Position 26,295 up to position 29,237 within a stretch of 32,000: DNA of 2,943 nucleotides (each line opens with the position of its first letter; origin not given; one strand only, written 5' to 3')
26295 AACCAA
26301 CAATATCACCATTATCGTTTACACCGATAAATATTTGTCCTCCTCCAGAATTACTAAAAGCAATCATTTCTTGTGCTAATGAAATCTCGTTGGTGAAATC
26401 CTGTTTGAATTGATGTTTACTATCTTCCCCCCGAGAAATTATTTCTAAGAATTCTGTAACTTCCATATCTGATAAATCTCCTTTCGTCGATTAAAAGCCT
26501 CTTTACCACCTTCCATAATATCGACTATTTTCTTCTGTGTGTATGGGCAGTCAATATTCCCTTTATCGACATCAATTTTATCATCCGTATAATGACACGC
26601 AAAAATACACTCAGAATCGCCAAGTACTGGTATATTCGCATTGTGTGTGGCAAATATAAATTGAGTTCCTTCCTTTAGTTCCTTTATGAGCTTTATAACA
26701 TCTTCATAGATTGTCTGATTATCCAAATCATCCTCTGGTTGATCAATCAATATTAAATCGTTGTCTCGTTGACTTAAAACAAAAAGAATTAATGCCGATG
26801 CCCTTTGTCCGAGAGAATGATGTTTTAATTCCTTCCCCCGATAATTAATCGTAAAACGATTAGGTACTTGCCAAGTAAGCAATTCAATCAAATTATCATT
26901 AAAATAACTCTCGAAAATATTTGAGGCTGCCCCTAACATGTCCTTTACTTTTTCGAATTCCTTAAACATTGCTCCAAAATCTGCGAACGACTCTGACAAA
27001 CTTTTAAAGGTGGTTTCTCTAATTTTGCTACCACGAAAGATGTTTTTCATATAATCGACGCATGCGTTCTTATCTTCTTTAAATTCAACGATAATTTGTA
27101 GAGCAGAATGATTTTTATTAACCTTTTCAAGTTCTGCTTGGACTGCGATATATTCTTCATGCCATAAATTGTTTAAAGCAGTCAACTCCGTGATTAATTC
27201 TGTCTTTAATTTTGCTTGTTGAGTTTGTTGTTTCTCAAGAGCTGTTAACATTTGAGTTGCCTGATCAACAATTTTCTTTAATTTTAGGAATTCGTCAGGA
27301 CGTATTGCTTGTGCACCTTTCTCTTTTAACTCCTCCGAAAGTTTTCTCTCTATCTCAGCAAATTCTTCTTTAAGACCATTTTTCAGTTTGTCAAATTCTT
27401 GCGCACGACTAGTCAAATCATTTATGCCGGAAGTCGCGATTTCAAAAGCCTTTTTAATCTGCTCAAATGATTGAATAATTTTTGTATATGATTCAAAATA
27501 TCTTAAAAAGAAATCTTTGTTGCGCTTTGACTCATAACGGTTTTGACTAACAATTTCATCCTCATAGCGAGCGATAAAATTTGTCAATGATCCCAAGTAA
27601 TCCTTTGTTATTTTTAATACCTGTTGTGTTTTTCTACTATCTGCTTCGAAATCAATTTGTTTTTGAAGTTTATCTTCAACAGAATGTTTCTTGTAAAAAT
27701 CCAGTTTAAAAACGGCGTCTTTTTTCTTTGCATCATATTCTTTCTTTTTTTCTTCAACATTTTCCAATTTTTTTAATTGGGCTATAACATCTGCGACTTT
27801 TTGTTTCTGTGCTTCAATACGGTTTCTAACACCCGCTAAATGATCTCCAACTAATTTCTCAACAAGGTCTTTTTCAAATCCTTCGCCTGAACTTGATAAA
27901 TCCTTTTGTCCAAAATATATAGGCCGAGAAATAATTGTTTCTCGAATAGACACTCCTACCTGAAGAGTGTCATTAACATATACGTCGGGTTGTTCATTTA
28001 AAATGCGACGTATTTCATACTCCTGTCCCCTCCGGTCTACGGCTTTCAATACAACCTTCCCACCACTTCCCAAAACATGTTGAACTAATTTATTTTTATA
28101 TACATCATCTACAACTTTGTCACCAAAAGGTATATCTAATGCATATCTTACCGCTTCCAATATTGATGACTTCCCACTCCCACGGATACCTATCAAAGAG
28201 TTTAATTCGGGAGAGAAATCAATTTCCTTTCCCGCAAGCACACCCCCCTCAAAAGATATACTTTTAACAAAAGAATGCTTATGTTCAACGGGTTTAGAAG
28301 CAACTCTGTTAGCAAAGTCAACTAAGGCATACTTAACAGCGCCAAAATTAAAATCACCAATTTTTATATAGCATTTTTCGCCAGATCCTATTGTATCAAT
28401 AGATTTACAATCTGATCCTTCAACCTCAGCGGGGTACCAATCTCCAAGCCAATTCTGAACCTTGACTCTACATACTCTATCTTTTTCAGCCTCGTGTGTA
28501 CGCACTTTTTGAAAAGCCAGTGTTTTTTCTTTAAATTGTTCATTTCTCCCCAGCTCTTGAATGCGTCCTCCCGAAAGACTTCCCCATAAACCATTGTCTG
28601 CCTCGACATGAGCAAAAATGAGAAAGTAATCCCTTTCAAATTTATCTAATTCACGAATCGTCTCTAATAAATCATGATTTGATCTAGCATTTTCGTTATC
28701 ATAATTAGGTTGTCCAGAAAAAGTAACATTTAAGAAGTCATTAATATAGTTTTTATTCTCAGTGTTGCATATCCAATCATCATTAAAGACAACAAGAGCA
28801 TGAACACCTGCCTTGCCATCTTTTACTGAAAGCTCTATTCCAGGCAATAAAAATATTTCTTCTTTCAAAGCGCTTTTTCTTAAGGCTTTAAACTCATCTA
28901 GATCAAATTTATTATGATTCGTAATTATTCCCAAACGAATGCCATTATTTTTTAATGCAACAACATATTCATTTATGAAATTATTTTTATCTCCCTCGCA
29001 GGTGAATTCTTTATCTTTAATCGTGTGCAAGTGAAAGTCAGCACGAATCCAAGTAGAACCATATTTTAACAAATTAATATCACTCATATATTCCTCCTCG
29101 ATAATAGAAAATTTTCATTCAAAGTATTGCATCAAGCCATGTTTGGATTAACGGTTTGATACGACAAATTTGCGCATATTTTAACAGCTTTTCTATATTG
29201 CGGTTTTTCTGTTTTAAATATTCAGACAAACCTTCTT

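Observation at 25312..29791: Candidate undescribed defence system: AbiEi-like regulator, PHP-nuclease/Rad50-like ATPase and AlbA_2(Schlafen-like)-HATPase_c_4 protein in one tight operon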

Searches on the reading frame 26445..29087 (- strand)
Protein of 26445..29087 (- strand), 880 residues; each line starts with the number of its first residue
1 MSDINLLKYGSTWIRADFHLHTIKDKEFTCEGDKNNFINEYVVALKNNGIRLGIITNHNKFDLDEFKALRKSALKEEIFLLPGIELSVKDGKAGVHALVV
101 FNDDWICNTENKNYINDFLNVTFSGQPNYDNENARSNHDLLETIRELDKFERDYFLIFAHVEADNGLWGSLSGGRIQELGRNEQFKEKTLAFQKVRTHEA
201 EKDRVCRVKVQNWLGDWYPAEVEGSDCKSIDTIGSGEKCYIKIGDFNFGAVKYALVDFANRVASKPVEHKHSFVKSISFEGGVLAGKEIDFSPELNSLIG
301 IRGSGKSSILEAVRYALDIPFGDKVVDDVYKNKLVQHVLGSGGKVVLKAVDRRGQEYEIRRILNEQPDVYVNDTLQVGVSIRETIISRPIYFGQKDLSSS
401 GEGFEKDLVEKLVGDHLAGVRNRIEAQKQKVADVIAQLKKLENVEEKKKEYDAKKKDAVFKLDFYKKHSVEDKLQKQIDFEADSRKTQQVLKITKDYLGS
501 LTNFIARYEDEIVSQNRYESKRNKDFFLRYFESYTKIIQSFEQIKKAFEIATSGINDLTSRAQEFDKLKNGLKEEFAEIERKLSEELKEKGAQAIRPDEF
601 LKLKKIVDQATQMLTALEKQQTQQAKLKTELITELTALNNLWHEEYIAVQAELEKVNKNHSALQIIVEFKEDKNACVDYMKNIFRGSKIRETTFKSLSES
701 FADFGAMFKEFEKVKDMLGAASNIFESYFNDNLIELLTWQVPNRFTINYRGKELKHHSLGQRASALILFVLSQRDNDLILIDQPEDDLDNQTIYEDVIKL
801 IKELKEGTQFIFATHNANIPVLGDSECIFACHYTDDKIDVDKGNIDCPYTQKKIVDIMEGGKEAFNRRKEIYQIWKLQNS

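Call 3: search_protein_families(library=pfam, proteins=[window:26445-29087:-], max_evalue=0.01)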
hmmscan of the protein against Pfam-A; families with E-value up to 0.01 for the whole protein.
window:26445-29087:- (880 aa): 4 families
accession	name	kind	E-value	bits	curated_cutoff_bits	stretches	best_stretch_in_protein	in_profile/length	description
PF13304.12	AAA_21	-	6.5e-11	43.3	27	1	699-819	167-302/304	AAA domain, putative AbiEii toxin, Type IV TA system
PF02463.25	SMC_N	-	5.1e-07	29.8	40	1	288-318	19-49/220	RecF/RecN/SMC N terminal domain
PF13476.12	AAA_23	-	2.6e-06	28.7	27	1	285-456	11-181/201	AAA domain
PF13555.12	AAA_29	-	0.0092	16.2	27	0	283-317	11-46/61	P-loop containing region of AAA domain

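Call 4: search_protein_families(library=padloc, proteins=[window:26445-29087:-], max_evalue=0.01)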
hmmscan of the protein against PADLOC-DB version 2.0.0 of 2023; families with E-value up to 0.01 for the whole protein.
window:26445-29087:- (880 aa): 12 families
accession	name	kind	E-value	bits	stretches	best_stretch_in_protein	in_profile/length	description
PDLC02208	Ppl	-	1.9e-33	113.7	2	9-317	3-308/894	-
PDLC04135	mad3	-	1.6e-16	58.8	1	284-818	13-325/374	mads_3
PDLC04678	PDC-M49A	-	1.2e-10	38.3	1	15-109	4-89/681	-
PDLC02980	AriA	-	1.5e-10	39.5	1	465-819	79-302/304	-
PDLC04680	PDC-M49A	-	2.7e-09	34.2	1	16-106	4-84/674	-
PDLC04164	AriA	-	7.2e-06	23.7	1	753-823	168-239/253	-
PDLC00278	PtuA1|PtuA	-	6.9e-05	20.3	1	287-317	17-47/436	AAA ATPase domain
PDLC03863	LmuB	-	0.00039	17.2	1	274-372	5-92/610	-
PDLC00271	PtuA1|PtuA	-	0.00048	17.8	1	287-317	17-47/421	AAA ATPase domain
PDLC04146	HEC-02B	-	0.00056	17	0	283-317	12-46/344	-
PDLC00310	PtuA1|PtuA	-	0.00099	16.3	1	288-318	18-48/443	AAA ATPase domain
PDLC03862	LmuB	-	0.0021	14.5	1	288-366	22-90/643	-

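Call 5: search_protein_families(library=ncbifam, proteins=[window:26445-29087:-], max_evalue=0.01)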
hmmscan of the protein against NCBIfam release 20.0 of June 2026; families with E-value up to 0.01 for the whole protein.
window:26445-29087:- (880 aa): 17 families
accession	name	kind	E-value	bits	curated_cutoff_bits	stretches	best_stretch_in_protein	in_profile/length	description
NF045780.1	TrlF_fam_ATP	equivalog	6.8e-168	561.2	350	1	10-873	2-944/944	TrlF family AAA-like ATPase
NF045781.1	Spaf1101_AAA_ATP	equivalog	1.9e-47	162.3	475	2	433-873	400-833/836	Spaf_1101 family AAA-like ATPase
NF042955.1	Ppl_antiphage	equivalog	1.9e-40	138.6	1000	2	10-637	1-618/882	anti-phage protein Ppl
NF041034.1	Rad50_Sulf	equivalog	5.8e-07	27.8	1000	1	288-375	18-99/872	DNA double-strand break repair ATPase Rad50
TIGR02168.1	SMC_prok_B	equivalog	2.5e-06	25.6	567.35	0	288-317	18-47/1181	chromosome segregation protein SMC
NF040873.1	AztA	equivalog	5.3e-06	26.1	220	1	750-818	113-180/191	zinc ABC transporter ATP-binding protein AztA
NF003034.1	PRK03918.1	equivalog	1.6e-05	23.1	700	1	288-365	18-93/878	DNA double-strand break repair ATPase Rad50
NF038032.1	CehA_McbA_metalo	domain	0.00012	21.6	80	1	13-115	2-97/315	CehA/McbA family metallohydrolase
NF011630.0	PRK15056.1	equivalog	0.00017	20.9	393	0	747-817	133-202/274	manganese/iron ABC transporter ATP-binding protein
NF008409.0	PRK11231.1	equivalog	0.0002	20.8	375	0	751-845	133-216/255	Fe(3+) dicitrate ABC transporter ATP-binding protein FecE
TIGR03608.1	L_ocin_972_ABC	subfamily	0.0003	20.3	254.85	1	774-819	151-196/206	putative bacteriocin export ABC transporter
TIGR01166.1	cbiO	subfamily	0.00062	19.3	211.8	0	748-818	119-188/190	cobalt ABC transporter, ATP-binding protein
TIGR02673.1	FtsE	equivalog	0.0034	17.1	264.85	0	776-819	156-199/214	cell division ATP-binding protein FtsE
TIGR02857.1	CydD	equivalog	0.0034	16.4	435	0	774-819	475-519/529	thiol reductant ABC exporter subunit CydD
TIGR00972.1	3a0107s01c2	equivalog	0.0042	16.5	343.2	0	776-818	163-204/248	phosphate ABC transporter ATP-binding protein PstB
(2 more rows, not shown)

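Call 52: search_solved_structures(query=window:26445-29087:-, max_evalue=0.01, show_alignments=1)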
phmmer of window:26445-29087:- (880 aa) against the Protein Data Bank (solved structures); distinct sequences matched with E-value up to 0.01: 1.
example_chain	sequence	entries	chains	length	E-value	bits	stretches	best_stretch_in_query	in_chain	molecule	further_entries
5h68_A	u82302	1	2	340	0.00093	20.7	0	287-318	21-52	Chromosome partition protein Smc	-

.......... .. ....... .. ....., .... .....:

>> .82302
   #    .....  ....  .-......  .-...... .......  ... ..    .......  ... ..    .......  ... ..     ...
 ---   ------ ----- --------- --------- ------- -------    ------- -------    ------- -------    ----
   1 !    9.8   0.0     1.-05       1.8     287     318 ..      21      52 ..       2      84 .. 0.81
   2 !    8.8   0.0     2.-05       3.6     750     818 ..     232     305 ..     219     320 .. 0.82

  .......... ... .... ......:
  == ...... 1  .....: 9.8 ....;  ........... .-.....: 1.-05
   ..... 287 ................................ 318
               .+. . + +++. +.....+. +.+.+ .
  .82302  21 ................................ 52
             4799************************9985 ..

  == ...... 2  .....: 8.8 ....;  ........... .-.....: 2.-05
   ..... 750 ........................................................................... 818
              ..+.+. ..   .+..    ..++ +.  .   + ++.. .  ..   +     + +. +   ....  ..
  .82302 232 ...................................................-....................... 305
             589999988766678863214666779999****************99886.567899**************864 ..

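Call 70: find_homologous_proteins(query=window:26445-29087:-, max_evalue=1e-10)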
Query window:26445-29087:- (880 aa): 4826 proteins with E <= 1e-10 among 8000 candidates; the best 120 are listed.
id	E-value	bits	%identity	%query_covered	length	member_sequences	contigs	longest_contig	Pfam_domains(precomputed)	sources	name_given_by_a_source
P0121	0.0e+0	1970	100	100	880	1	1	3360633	PF13476.13,PF02463.26,PF13304.13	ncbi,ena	-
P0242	0.0e+0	1736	86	100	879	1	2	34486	PF02463.26,PF13304.13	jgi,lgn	-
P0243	0.0e+0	1587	79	100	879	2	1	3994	PF02463.26,PF13304.13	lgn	-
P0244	0.0e+0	1571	78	100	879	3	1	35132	PF02463.26,PF13304.13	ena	-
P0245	0.0e+0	1561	79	100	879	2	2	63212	PF13476.13,PF02463.26,PF13304.13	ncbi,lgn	-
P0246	0.0e+0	1551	77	100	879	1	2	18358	PF02463.26,PF13304.13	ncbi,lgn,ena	-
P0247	0.0e+0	1545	78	100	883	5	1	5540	PF02463.26,PF13304.13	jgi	-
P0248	0.0e+0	1544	77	100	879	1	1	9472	PF13476.13,PF02463.26,PF13304.13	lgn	-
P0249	0.0e+0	1531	77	100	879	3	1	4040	PF02463.26,PF13304.13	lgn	-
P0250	0.0e+0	1523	76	100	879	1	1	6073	PF02463.26,PF13304.13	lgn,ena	-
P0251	0.0e+0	1523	76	100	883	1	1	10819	PF02463.26,PF13304.13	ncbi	-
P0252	0.0e+0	1523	76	100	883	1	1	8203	PF02463.26,PF13304.13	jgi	-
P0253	0.0e+0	1521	77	100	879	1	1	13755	PF02463.26,PF13304.13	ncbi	-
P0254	0.0e+0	1520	76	100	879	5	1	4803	PF13476.13,PF02463.26,PF13304.13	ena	-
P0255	0.0e+0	1501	75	100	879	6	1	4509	PF02463.26,PF13304.13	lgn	-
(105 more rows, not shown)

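Call 73: find_related_loci(query=A3, collection=metagenome_contigs, flank=5000)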
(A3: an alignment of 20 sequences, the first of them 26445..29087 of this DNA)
Query A3 (880 aa) in metagenome_contigs; peptide patterns used: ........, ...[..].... (x = any residue, [..] = any of these).
600 stretches matched a pattern (row limit reached: there are more); 584 encode a relative of the query (tblastn E <= 1e-3); the best 80 are kept; 80 distinct loci.
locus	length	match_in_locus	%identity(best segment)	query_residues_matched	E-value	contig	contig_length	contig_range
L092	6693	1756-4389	76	1-879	0e+0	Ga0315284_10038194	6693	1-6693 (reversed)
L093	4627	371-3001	73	1-880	0e+0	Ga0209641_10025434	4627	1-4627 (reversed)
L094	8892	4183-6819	61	1-880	0e+0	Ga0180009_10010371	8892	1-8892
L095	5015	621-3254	61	2-880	0e+0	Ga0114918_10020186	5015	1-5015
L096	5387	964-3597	60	1-879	0e+0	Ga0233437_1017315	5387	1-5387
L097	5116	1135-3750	60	5-880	0e+0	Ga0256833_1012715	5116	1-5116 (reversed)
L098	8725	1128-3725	59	5-876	0e+0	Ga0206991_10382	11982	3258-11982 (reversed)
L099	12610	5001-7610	59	5-880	0e+0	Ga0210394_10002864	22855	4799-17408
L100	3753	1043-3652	60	5-880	0e+0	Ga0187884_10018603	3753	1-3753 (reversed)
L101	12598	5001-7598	59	5-876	0e+0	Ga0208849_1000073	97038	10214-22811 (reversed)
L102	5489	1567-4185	60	1-879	0e+0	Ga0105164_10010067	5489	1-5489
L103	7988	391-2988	59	5-876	0e+0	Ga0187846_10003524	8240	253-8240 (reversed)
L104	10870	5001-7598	58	5-876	0e+0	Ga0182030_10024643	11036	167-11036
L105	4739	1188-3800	59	5-876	0e+0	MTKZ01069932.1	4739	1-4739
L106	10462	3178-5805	58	5-879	0e+0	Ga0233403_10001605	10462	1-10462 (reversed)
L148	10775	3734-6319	51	10-876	0e+0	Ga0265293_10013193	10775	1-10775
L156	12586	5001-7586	47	10-875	0e+0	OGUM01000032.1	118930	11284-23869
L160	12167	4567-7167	46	10-878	0e+0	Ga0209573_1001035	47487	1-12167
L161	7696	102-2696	47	10-876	0e+0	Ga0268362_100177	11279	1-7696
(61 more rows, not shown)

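Call 77: search_protein_families(library=pfam, proteins=[L160:7163-7597:+, L161:2690-3133:+, L148:6378-8612:+, L148:8632-10680:+, L156:7883-8230:+], max_evalue=0.001)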
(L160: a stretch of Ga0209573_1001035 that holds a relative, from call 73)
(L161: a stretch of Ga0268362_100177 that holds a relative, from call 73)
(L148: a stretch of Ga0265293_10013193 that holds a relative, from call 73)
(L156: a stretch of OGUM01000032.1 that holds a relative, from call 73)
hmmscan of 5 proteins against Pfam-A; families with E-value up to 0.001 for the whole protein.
L160:7163-7597:+ (145 aa): 4 families
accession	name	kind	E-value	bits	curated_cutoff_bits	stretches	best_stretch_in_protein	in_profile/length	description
PF00583.31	Acetyltransf_1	-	5.2e-10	40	20.7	1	30-121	24-116/116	Acetyltransferase (GNAT) family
PF13508.13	Acetyltransf_7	-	1.1e-05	26.1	27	1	47-122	10-83/84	Acetyltransferase (GNAT) domain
PF08445.16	FR47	-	1.8e-05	25.1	22.1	1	59-123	16-79/86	FR47-like protein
PF13673.13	Acetyltransf_10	-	0.00018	21.9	23.6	1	37-123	28-109/128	Acetyltransferase (GNAT) domain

L161:2690-3133:+ (148 aa): 4 families
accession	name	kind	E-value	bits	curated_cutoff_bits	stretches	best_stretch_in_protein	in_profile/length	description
PF00583.31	Acetyltransf_1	-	1.7e-10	41.6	20.7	1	27-122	20-116/116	Acetyltransferase (GNAT) family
PF08445.16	FR47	-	7.8e-08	32.6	22.1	1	60-123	16-78/86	FR47-like protein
PF13673.13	Acetyltransf_10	-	5.2e-07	30.1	23.6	1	33-124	23-109/128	Acetyltransferase (GNAT) domain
PF13508.13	Acetyltransf_7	-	8.9e-06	26.4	27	1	48-124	10-84/84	Acetyltransferase (GNAT) domain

L148:6378-8612:+ (745 aa): 0 families

L148:8632-10680:+ (683 aa): 4 families
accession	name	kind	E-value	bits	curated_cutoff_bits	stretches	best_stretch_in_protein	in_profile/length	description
PF13337.12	BrxL_ATPase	-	1.2e-129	432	25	1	157-474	1-313/313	Lon-like protease BrxL-like, ATPase domain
PF20442.3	BrxL_N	-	1.4e-49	167.8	28.2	1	13-144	1-132/132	BREX system Lon protease-like protein BrxL N-terminal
PF05362.19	Lon_C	-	8.1e-19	68.4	21.1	1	518-680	41-203/205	Lon protease (S16) C-terminal proteolytic domain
PF13541.12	ChlI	-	0.00012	22.4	27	1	523-649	2-121/121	Subunit ChlI of Mg-chelatase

L156:7883-8230:+ (116 aa): 0 families

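Call 83: predict_structure(alignment_id=A3)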
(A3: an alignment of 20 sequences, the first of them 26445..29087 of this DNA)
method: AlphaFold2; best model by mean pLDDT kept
length: 880 residues; sequences in the alignment: 20
mean_pLDDT: 73.5   pTM: 0.45
mean pLDDT of the five models: 73.5, 72.7, 72.4, 70.7, 70.4
residues with pLDDT >= 90: 173; 70-90: 359; 50-70: 253; < 50: 95
segments of 3 or more residues with pLDDT < 50: 196-204, 283-306, 398-402, 786-790, 814-841, 857-860, 871-880
pLDDT, mean of each block of 10 residues (from residue 1): 53 87 87 83 95 92 93 93 87 77 90 91 80 79 91 87 54 68 85 58 58 79 88 87 81 80 73 62 41 33 45 74 58 64 68 73 80 73 66 53 58 75 93 91 82 84 67 65 78 86 84 74 82 86 87 86 80 61 55 57 80 86 89 93 92 75 78 89 89 91 91 91 91 92 79 59 63 63 51 56 61 43 37 39 57 52 52 41
secondary structure, 60 per line:
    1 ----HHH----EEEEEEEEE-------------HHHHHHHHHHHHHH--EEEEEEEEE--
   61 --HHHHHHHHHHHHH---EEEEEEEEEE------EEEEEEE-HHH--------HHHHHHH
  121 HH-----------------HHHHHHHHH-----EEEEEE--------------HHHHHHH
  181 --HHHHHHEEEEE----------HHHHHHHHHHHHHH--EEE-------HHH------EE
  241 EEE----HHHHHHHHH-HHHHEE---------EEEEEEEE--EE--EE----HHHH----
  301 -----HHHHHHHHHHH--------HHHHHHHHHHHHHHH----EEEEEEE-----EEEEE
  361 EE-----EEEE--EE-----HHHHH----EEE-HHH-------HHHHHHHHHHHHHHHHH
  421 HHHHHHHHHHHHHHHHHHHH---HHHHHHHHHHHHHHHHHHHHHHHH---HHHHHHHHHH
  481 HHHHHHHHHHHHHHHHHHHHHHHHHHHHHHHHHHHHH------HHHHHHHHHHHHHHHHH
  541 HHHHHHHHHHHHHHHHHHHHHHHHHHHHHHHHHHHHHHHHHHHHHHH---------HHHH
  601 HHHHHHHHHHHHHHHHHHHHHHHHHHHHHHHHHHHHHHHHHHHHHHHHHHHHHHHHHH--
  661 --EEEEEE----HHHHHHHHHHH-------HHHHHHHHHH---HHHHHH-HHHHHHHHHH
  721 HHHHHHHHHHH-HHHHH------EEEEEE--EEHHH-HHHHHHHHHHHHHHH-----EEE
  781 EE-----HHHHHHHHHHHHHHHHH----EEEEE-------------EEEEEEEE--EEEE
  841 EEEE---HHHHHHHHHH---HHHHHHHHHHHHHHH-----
elements in order (helices of 4 or more, strands of 3 or more residues): E12-20 H34-47 E50-58 H63-75 E79-88 E95-101 H114-122 H140-148 E154-159 H174-180 H183-188 E189-193 H204-217 E220-222 E239-243 H248-256 H258-261 E273-280 H293-296 H306-316 H325-339 E344-350 E356-362 E368-371 H381-385 E390-392 H404-440 H444-467 H471-517 H524-587 H597-658 E663-668 H673-683 H691-700 H704-709 H711-731 H733-737 E744-749 H758-772 E778-782 H788-804 E809-813 E827-834 E837-844 H848-857 H861-875

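Call 85: fold_search(model_id=the predicted structure, library=pdb)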
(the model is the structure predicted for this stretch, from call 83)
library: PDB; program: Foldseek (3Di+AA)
matches with E <= 10: 628; with E <= 0.001: 37
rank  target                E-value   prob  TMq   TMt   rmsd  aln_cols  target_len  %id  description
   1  7nyw_A                2.1e-08  1.00  0.23  0.28  20.7       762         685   11  Cryo-EM structure of the MukBEF-MatP-DNA head module (released 2021-07-07)
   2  5xei                  2.6e-07  1.00  0.18  0.27  18.6       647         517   12  Crystal structure of the Smc head domain with a coiled coil and joint derived from Pyrococcus yayanosii (released 2017-06-07)
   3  9qxx_B                7.2e-06  1.00  0.17  0.19  33.9       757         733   10  JetABC DNA loaded state dimer (released 2025-10-01)
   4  9qxu_B                1.0e-05  1.00  0.16  0.19  32.0       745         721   10  JetABC DNA loaded state monomer (open) (released 2025-10-01)
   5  7nyw_B                1.3e-05  1.00  0.21  0.21  31.9       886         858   10  Cryo-EM structure of the MukBEF-MatP-DNA head module (released 2021-07-07)
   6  8dk2_C                2.9e-05  1.00  0.14  0.17  32.9       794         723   10  CryoEM structure of Pseudomonas aeruginosa PA14 JetABC in an unclamped state trapped in ATP dependent dimeric form (released 2022-10-05)
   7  9qxu_A                7.4e-05  1.00  0.16  0.18  31.6       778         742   10  JetABC DNA loaded state monomer (open) (released 2025-10-01)
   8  7ug9                  8.2e-05  1.00  0.18  0.64   4.4       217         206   15  Crystal structure of RNase AM PHP domain (released 2022-08-31)
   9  9f5w_A                8.2e-05  1.00  0.18  0.29  20.1       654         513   11  Human condensin II - M18BP1 complex (released 2025-07-02)
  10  9qxt_A                8.5e-05  1.00  0.16  0.18  33.0       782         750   11  E. coli JetABC dimer in the DNA boarding-holding state (released 2025-10-01)
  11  3o0f                  9.9e-05  1.00  0.17  0.46  10.8       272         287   12  Crystal structure of a putative metal-dependent phosphoesterase (BAD_1165) from bifidobacterium adolescentis atcc 15703  (released 2010-08-25)
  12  4gx8_B                1.1e-04  1.00  0.16  0.40   6.2       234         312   13  Crystal structure of a DNA polymerase III alpha-epsilon chimera (released 2013-04-03)
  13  8i4w_B                1.3e-04  1.00  0.16  0.28  24.1       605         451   11  Cryo-EM structure of 5-subunit Smc5/6 head region (released 2024-06-26)
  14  3e0f                  1.3e-04  1.00  0.16  0.45   8.8       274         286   13  Crystal structure of a putative metal-dependent phosphoesterase (bad_1165) from bifidobacterium adolescentis atcc 15703  (released 2008-09-02)
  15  9qxx_A                1.4e-04  0.99  0.15  0.17  33.2       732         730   10  JetABC DNA loaded state dimer (released 2025-10-01)
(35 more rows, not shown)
